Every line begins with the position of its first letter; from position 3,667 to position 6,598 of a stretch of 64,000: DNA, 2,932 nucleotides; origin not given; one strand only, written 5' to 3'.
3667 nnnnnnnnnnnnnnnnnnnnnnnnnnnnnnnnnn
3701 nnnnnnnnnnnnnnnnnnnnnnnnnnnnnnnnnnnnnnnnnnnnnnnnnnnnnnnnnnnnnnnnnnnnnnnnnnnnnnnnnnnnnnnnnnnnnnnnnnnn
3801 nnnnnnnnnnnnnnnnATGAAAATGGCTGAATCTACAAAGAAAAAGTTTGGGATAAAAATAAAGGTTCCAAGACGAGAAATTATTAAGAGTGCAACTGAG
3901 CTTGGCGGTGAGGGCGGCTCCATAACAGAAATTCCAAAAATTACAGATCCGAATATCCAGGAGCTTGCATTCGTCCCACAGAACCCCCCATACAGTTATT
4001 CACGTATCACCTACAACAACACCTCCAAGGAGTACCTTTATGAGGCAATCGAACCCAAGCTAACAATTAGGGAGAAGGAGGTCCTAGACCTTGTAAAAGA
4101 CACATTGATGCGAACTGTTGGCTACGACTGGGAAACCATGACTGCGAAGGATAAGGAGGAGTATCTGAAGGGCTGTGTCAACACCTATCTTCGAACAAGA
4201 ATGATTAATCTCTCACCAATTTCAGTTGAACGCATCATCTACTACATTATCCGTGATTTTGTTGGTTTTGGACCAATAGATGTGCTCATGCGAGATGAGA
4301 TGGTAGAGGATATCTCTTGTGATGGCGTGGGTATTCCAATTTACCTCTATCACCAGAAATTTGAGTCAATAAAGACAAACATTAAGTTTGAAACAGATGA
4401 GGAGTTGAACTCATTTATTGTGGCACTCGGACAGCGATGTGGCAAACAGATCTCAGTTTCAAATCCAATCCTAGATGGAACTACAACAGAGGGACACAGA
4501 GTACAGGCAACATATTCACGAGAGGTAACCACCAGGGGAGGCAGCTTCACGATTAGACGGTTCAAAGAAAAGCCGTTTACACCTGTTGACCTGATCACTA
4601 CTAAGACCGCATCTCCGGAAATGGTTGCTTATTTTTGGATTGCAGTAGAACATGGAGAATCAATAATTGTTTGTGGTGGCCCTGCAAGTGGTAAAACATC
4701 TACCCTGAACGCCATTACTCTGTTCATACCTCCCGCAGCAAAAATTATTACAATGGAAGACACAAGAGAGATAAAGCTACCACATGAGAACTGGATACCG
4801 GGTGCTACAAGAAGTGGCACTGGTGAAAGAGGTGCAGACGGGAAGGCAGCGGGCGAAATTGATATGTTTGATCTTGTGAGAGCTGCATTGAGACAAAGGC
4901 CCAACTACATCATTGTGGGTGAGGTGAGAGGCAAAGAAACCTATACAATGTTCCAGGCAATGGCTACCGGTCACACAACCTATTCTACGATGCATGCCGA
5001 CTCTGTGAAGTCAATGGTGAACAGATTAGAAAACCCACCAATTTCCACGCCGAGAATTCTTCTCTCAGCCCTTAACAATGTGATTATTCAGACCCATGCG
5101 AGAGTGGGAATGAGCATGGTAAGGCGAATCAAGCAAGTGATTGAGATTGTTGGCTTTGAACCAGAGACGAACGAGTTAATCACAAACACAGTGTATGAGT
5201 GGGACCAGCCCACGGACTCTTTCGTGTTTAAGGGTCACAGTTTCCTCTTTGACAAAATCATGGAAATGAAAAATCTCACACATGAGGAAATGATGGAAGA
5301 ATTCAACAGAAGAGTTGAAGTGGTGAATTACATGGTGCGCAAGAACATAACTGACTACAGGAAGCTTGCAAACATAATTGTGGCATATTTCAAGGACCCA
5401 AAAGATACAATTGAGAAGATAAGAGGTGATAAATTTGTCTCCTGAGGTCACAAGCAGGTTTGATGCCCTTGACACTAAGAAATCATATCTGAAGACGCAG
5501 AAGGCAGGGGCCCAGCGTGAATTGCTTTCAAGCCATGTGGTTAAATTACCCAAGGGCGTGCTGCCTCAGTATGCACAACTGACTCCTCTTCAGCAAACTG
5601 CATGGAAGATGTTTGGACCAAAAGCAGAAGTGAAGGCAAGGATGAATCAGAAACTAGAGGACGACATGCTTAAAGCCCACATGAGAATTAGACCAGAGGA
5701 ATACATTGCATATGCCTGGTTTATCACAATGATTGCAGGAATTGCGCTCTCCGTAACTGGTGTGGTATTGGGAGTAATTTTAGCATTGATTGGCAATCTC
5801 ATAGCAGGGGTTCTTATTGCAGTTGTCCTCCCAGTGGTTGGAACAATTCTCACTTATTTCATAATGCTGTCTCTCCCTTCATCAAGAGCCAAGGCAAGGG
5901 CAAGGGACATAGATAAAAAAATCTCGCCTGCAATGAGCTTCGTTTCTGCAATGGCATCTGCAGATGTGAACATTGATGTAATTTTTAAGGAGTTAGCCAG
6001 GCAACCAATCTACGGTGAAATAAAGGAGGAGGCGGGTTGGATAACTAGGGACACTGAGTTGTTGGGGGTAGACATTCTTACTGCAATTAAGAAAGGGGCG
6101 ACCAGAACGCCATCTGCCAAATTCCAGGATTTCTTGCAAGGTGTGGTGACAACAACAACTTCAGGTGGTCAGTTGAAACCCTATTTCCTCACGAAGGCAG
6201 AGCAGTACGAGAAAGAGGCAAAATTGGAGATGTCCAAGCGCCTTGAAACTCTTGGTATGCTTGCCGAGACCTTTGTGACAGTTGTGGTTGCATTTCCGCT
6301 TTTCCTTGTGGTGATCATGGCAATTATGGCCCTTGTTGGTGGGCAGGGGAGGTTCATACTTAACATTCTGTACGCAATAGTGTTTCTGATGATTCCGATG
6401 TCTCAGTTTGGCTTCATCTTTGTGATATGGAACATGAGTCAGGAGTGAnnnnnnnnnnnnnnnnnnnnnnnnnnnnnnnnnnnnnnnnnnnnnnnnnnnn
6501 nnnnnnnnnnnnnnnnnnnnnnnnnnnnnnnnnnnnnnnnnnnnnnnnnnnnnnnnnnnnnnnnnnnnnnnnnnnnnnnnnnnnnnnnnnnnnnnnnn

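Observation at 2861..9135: Type IV pilus-like operon with two paralogous secretion ATPases and two single-domain TadB/TadC-like membrane proteins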

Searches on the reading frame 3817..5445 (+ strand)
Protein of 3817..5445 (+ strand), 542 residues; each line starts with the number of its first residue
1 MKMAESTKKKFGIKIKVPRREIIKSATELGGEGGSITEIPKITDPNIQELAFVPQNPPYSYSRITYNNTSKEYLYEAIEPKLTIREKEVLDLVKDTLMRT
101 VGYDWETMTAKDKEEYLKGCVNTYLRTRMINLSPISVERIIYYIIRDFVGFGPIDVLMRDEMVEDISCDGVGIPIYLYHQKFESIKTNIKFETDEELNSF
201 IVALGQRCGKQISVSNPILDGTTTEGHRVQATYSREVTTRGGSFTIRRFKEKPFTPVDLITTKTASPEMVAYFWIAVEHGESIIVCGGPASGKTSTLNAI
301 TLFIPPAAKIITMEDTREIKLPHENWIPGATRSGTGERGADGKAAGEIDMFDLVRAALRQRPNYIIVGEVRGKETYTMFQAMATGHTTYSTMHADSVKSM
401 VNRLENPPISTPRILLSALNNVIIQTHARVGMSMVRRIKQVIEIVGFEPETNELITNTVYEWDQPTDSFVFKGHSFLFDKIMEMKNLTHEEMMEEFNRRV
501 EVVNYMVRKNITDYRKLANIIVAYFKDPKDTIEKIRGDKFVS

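Call 4: search_protein_families(library=pfam, proteins=[window:3817-5445:+], max_evalue=0.01)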
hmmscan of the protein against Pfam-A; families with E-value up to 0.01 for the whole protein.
window:3817-5445:+ (542 aa): 2 families
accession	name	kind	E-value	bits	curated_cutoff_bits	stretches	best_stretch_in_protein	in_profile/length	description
PF00437.27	T2SSE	-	3e-32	112.1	24.9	1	188-429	37-279/370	Type II/IV secretion system protein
PF23989.1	PilB3_C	-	1.1e-06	29.1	27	1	466-539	2-74/83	PilB3-like, C-terminal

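Call 5: search_protein_families(library=ncbifam, proteins=[window:3817-5445:+], max_evalue=0.01)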
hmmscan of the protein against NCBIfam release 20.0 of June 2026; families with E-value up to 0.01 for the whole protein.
window:3817-5445:+ (542 aa): 19 families
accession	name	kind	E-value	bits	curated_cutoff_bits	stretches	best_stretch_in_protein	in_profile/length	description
NF058587.1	archaellum_moto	equivalog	2.1e-125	419.5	550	1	66-527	45-520/527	archaellum flagellar ATPase motor FlaI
NF053672.1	bindosome_BasE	exception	1.4e-59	202.2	1000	1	75-526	64-509/512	bindosome assembly system ATPase subunit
TIGR03819.1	heli_sec_ATPase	hypoth_equivalog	2.6e-40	138.7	373.15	1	133-405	34-298/340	TadA family conjugal transfer-associated ATPase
TIGR02788.1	VirB11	equivalog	3e-37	128.3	249.95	2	268-405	132-263/308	P-type DNA transfer ATPase VirB11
TIGR02782.1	TrbB_P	equivalog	1.9e-27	96.4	304.55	1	193-449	50-298/303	P-type conjugative transfer ATPase TrbB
NF010475.0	PRK13900.1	equivalog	2.8e-27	95.7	389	1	271-404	151-279/333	type IV secretion system ATPase VirB11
NF010469.0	PRK13894.1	subfamily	2.7e-23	82.8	508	1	198-448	68-311/320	conjugal transfer ATPase TrbB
NF010407.0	PRK13833.1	subfamily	4e-20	72.5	499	1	214-448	79-304/323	conjugal transfer protein TrbB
NF010425.0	PRK13851.1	equivalog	3.5e-17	62.3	461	1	267-396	149-273/344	type IV secretion system protein VirB11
NF041000.1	ATPase_ComGA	equivalog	8.8e-17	61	300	1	348-425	185-262/267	competence type IV pilus ATPase ComGA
TIGR02533.1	type_II_gspE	equivalog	1.8e-14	53.3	630.25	1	246-434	209-385/486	type II secretion system ATPase GspE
TIGR02538.1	type_IV_pilB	equivalog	5.1e-14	51.8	675.65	1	268-497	303-524/564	type IV-A pilus assembly ATPase PilB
TIGR01420.1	pilT_fam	subfamily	2.8e-13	49.8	319.1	1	282-404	124-239/343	PilT/PilU family type 4a pilus ATPase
NF007755.0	PRK10436.1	equivalog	3.3e-13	49.1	617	1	273-436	211-363/465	type II secretion system protein GspE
TIGR02525.1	plasmid_TraJ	equivalog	6.5e-13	48.4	368.3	1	284-485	153-353/372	plasmid transfer ATPase TraJ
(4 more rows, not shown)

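Call 10: search_solved_structures(query=window:3817-5445:+, max_evalue=1e-10)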
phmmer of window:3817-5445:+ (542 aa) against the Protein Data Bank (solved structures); distinct sequences matched with E-value up to 1e-10: 9.
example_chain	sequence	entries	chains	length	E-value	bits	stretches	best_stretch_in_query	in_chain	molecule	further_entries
2oap_1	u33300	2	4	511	2.3e-123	415.7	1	57-534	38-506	Type II secretion system protein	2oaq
4ii7_A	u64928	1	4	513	2.4e-86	293.6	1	75-519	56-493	FlaI ATPase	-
4ihq_A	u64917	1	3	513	1.5e-85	291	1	75-519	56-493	FlaI ATPase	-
8rkd_E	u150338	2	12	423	6.4e-41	143.8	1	109-458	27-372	Pilus assembly ATPase CpaF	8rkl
8rjf_A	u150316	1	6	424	6.4e-41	143.8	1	109-458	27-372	Pilus assembly ATPase CpaF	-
9e24_A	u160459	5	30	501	1.1e-40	143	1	109-458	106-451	CpaF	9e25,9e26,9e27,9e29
6bge_A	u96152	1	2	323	1.8e-17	66.4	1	214-409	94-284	VirB11-like protein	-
1g6o_A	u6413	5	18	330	1.9e-17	66.3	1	214-409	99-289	CAG-ALPHA | virB11 homolog | Cag-alfa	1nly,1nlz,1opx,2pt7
2gza_A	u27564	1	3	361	1.9e-11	46.5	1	239-404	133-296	Type IV secretion system protein VirB11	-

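Call 15: find_homologous_proteins(query=window:3817-5445:+, max_evalue=1e-30)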
Query window:3817-5445:+ (542 aa): 7859 proteins with E <= 1e-30 among 8000 candidates; the best 120 are listed.
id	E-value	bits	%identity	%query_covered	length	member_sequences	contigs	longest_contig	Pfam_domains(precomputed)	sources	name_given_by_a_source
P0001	0.0e+0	1157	94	100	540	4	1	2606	PF23989.1,PF00437.27,PF27713.1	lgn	-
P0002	0.0e+0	1145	94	99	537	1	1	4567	PF23989.1,PF00437.27,PF27713.1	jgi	-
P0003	0.0e+0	1135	93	100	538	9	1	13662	PF23989.1,PF00437.27,PF27713.1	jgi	-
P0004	2.6e-265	899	73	97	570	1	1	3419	PF00437.27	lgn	-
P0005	1.1e-258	877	71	98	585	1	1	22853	PF23989.1,PF00437.27,PF23990.2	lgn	-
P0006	7.9e-258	874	74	93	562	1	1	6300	PF00437.27,PF27713.1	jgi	jgi:flagellar protein FlaI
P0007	2.0e-257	873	71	97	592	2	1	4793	PF00437.27,PF23990.2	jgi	-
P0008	4.4e-256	869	68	99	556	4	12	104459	PF00437.27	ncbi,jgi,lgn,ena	jgi:flagellar protein FlaI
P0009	1.1e-255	867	73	94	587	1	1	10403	PF23989.1,PF00437.27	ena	-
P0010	1.5e-255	867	71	96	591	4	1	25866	PF23989.1,PF00437.27,PF23990.2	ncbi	ncbi:MAG: type II/IV secretion system ATPase subunit [Methanomassiliicoccales archaeon]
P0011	1.7e-255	867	70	99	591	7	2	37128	PF23989.1,PF00437.27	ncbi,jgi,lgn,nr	ncbi:MAG: type II/IV secretion system ATPase subunit [Methanomassiliicoccales archaeon]|nr:type II/I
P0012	3.5e-255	866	71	97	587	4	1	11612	PF23989.1,PF00437.27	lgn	-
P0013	9.1e-255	864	71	96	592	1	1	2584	PF23989.1,PF00437.27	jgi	-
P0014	1.6e-254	863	69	97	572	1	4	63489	PF00437.27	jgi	jgi:flagellar protein FlaI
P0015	1.8e-254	863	69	97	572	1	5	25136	PF00437.27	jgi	jgi:flagellar protein FlaI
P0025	5.5e-254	862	72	96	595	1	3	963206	PF23989.1,PF00437.27,PF23990.2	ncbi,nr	ncbi:MAG: type II/IV secretion system ATPase subunit [Methanomassiliicoccales archaeon]|nr:type II/I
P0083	1.3e-250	851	71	93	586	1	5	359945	PF00437.27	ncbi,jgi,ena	ncbi:MAG TPA: type II/IV secretion system ATPase subunit [Thermoplasmata archaeon]|jgi:flagellar pro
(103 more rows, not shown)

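Call 16: find_encoding_contigs(protein=P0025, flank=9000, max_places=2)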
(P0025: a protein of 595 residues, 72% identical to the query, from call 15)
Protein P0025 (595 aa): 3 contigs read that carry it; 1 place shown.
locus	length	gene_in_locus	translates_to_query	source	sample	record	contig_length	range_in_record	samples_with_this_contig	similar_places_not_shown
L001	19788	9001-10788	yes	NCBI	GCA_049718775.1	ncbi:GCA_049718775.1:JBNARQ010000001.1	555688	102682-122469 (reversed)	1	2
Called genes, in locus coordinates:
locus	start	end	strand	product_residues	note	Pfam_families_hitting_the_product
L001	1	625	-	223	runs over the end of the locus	PF01557:FAA_hydrolase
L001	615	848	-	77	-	-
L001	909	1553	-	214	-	PF01728:FtsJ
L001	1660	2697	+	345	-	PF00586:AIRS, PF02769:AIRS_C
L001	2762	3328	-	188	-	PF04407:DUF531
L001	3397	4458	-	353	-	PF01916:DS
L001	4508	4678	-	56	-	-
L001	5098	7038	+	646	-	PF05625:PAXNEB (faint), PF06745:ATPase, PF23365:DUF7090 (weak), PF24336:DUF7504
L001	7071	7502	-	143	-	-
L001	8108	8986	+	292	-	PF23960:DUF7289 (weak)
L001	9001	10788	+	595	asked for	PF23990:PilB3_N (weak), PF00437:T2SSE, PF23989:PilB3_C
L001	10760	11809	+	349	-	PF00482:T2SSF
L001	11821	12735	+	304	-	PF00482:T2SSF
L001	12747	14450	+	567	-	PF23990:PilB3_N (weak), PF00437:T2SSE, PF23989:PilB3_C (weak)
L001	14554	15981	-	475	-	PF07705:CARDB, PF17032:Zn_ribbon_15 (faint), PF08271:Zn_Ribbon_TF (faint), PF12773:DZR (weak), PF13240:Zn_Ribbon_1 (faint), PF13248:Zn_ribbon_3 (faint)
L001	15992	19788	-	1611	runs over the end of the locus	PF07705:CARDB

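Call 17: find_encoding_contigs(protein=P0083, flank=9000, max_places=2)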
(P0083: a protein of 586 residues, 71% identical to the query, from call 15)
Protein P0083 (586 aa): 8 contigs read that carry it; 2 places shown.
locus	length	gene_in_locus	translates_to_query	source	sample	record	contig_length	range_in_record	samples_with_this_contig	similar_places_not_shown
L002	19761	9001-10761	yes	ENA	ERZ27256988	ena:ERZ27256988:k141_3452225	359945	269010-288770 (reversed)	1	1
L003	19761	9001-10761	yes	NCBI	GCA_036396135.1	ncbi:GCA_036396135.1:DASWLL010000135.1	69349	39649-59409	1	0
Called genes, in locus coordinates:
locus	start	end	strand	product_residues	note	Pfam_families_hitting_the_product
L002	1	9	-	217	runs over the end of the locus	PF01728:FtsJ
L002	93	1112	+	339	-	PF00586:AIRS, PF02769:AIRS_C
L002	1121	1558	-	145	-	PF04407:DUF531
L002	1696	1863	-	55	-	-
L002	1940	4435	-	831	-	PF00890:FAD_binding_2 (weak), PF01134:GIDA (weak), PF07992:Pyr_redox_2 (weak), PF12831:FAD_oxidored, PF13450:NAD_binding_8, PF12838:Fer4_7 (weak), PF13187:Fer4_9 (weak), PF02662:FlpD, +11 more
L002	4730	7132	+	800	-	PF10391:DNA_pol_lambd_f (faint), PF12826:HHH_2 (weak), PF14520:HHH_5, PF00633:HHH (weak), PF05625:PAXNEB (weak), PF06745:ATPase, PF23365:DUF7090 (weak), PF24336:DUF7504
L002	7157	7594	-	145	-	-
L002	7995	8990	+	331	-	PF23960:DUF7289 (weak)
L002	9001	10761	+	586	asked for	PF00437:T2SSE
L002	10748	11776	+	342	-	PF00482:T2SSF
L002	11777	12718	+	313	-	PF00482:T2SSF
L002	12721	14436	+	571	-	PF23990:PilB3_N (weak), PF27713:UCP018868 (faint), PF00437:T2SSE, PF23989:PilB3_C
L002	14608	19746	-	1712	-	PF07705:CARDB, PF12773:DZR (faint), PF13240:Zn_Ribbon_1 (faint), PF13248:Zn_ribbon_3 (faint)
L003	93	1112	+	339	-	PF00586:AIRS, PF02769:AIRS_C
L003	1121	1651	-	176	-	PF04407:DUF531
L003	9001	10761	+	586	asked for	PF00437:T2SSE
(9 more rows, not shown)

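Call 18: find_encoding_contigs(protein=P0003, flank=9000, max_places=2)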
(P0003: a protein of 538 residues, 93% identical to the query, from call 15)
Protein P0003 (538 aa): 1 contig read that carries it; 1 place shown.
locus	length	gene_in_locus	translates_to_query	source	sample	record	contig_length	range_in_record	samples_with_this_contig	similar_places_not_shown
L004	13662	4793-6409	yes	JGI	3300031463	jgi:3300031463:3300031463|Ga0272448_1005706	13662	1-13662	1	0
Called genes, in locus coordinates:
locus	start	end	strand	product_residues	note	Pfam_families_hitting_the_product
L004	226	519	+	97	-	-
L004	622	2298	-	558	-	PF01268:FTHFS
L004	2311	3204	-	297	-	PF05763:DUF835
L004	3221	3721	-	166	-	PF00025:Arf, PF00071:Ras, PF08477:Roc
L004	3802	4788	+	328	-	-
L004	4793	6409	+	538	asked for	PF00437:T2SSE, PF27713:UCP018868 (faint), PF23989:PilB3_C (weak)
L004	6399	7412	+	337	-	PF00482:T2SSF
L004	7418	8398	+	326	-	PF00482:T2SSF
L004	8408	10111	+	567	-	PF00437:T2SSE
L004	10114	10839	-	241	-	PF00149:Metallophos (faint), PF12850:Metallophos_2 (weak)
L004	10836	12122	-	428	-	PF00368:HMG-CoA_red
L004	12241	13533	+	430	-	PF04894:Nre_N, PF04895:Nre_C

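Call 21: find_related_loci(query=A1, collection=genome_contigs, flank=8000)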
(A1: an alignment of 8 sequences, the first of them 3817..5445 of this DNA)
Query A1 (542 aa) in genome_contigs; peptide patterns used: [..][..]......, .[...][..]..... (x = any residue, [..] = any of these).
600 stretches matched a pattern (row limit reached: there are more); 588 encode a relative of the query (tblastn E <= 1e-3); the best 80 are kept; 80 distinct loci.
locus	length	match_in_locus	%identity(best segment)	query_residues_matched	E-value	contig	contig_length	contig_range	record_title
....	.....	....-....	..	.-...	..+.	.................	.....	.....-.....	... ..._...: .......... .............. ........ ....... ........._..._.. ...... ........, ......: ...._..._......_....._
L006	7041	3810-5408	70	4-536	0e+0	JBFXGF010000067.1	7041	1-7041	MAG: Thermoplasmata archaeon isolate CA_2019_TPIn_157 NODE_43162_length_7041_cov_3.158953_TPIn, whole genome shotgun seq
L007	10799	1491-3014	71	31-538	0e+0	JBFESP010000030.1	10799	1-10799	MAG: Thermoplasmata archaeon isolate Mix_mud06.2021.04.53 k141_1281627_length_10799_cov_19.8372, whole genome shotgun se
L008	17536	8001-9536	71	31-542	0e+0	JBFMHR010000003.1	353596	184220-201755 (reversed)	MAG: Thermoplasmatota archaeon isolate MAG329 MAG329_3, whole genome shotgun sequence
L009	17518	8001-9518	71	31-536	0e+0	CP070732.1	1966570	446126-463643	MAG: Methanobacteriota archaeon isolate bin41 chromosome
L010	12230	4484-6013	70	31-540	0e+0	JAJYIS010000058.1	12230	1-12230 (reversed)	MAG: Thermoplasmata archaeon isolate DBS2-1.bin12 NODE_9815_length_12230_cov_1.359250, whole genome shotgun sequence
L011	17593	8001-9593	70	7-538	0e+0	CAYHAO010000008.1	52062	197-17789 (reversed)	MAG TPA_asm: uncultured Methanomassiliicoccaceae archaeon isolate ERP119294_co1_233 genome assembly, contig: NODE_632_le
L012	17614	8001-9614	67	7-535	0e+0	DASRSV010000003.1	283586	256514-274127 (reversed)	MAG TPA_asm: Thermoplasmata archaeon isolate SMAG_U6321 k141_431110, whole genome shotgun sequence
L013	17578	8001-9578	68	15-541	0e+0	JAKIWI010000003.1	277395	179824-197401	MAG: Thermoplasmata archaeon isolate AcS5-58 NODE_30_length_277395_cov_33.446019, whole genome shotgun sequence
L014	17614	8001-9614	66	1-538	0e+0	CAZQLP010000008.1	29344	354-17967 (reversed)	MAG TPA_asm: uncultured Methanomassiliicoccales archaeon isolate binchicken_co228_594 genome assembly, contig: NODE_1990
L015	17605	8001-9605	68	4-538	0e+0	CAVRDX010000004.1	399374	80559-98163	MAG: uncultured Thermoplasmata archaeon isolate MFD04716.bin.2.147 genome assembly, contig: contig_59604, whole genome s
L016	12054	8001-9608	68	1-536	0e+0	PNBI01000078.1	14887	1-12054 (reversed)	MAG: Methanomassiliicoccaceae archaeon isolate fen_33 73.20110800_E3D.115_contig_84442, whole genome shotgun sequence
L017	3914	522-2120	68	4-536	0e+0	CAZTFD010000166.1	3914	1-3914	MAG TPA_asm: uncultured Thermoplasmata archaeon isolate binchicken_co364_9 genome assembly, contig: NODE_55982_length_39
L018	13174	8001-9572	68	13-536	0e+0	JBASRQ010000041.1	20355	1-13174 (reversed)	MAG: Thermoplasmata archaeon isolate MFD13565_ilm_asm_bin2 k127_29064, whole genome shotgun sequence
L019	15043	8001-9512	70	33-536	0e+0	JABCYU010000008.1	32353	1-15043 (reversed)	MAG: Methanobacteriota archaeon isolate Inc-BW-H-2-M_MAG52 Ga0210384_10001443, whole genome shotgun sequence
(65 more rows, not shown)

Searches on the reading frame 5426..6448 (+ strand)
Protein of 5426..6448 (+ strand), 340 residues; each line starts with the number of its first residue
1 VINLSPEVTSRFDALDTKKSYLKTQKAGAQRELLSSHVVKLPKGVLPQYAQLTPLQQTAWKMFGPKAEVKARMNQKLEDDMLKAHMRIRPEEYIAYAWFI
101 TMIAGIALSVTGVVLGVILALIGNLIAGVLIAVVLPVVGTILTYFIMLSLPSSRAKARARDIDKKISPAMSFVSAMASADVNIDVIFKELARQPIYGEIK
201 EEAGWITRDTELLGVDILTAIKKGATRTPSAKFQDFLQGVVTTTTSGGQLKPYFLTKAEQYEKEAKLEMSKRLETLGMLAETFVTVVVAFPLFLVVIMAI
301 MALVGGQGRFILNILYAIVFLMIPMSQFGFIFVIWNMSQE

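Call 4: search_protein_families(library=pfam, proteins=[window:5426-6448:+], max_evalue=0.01)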
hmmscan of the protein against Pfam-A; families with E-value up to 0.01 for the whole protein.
window:5426-6448:+ (340 aa): 1 family
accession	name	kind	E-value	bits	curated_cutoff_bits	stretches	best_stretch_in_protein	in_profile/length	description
PF00482.28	T2SSF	-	6.1e-13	49.3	25.2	1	173-297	5-124/125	Type II secretion system (T2SS), protein F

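Call 5: search_protein_families(library=ncbifam, proteins=[window:5426-6448:+], max_evalue=0.01)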
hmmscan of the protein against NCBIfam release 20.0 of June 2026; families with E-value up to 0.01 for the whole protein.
window:5426-6448:+ (340 aa): 4 families
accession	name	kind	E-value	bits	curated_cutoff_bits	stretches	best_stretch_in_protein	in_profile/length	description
NF004704.2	PRK06041.1-2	equivalog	1e-20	74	550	1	84-335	4-244/555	archaellar assembly protein ArlJ/FlaJ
NF046075.1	UpsF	equivalog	2.8e-14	52.8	400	1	95-327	32-250/484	membrane pilin protein UpsF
NF053673.1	bindosome_BasF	exception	1.2e-13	50.5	1300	1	82-302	117-341/656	bindosome assembly system membrane anchoring protein BasF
NF004705.1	PRK06041.1-3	equivalog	3.7e-08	32.8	400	1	162-333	3-170/465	archaellar assembly protein ArlJ/FlaJ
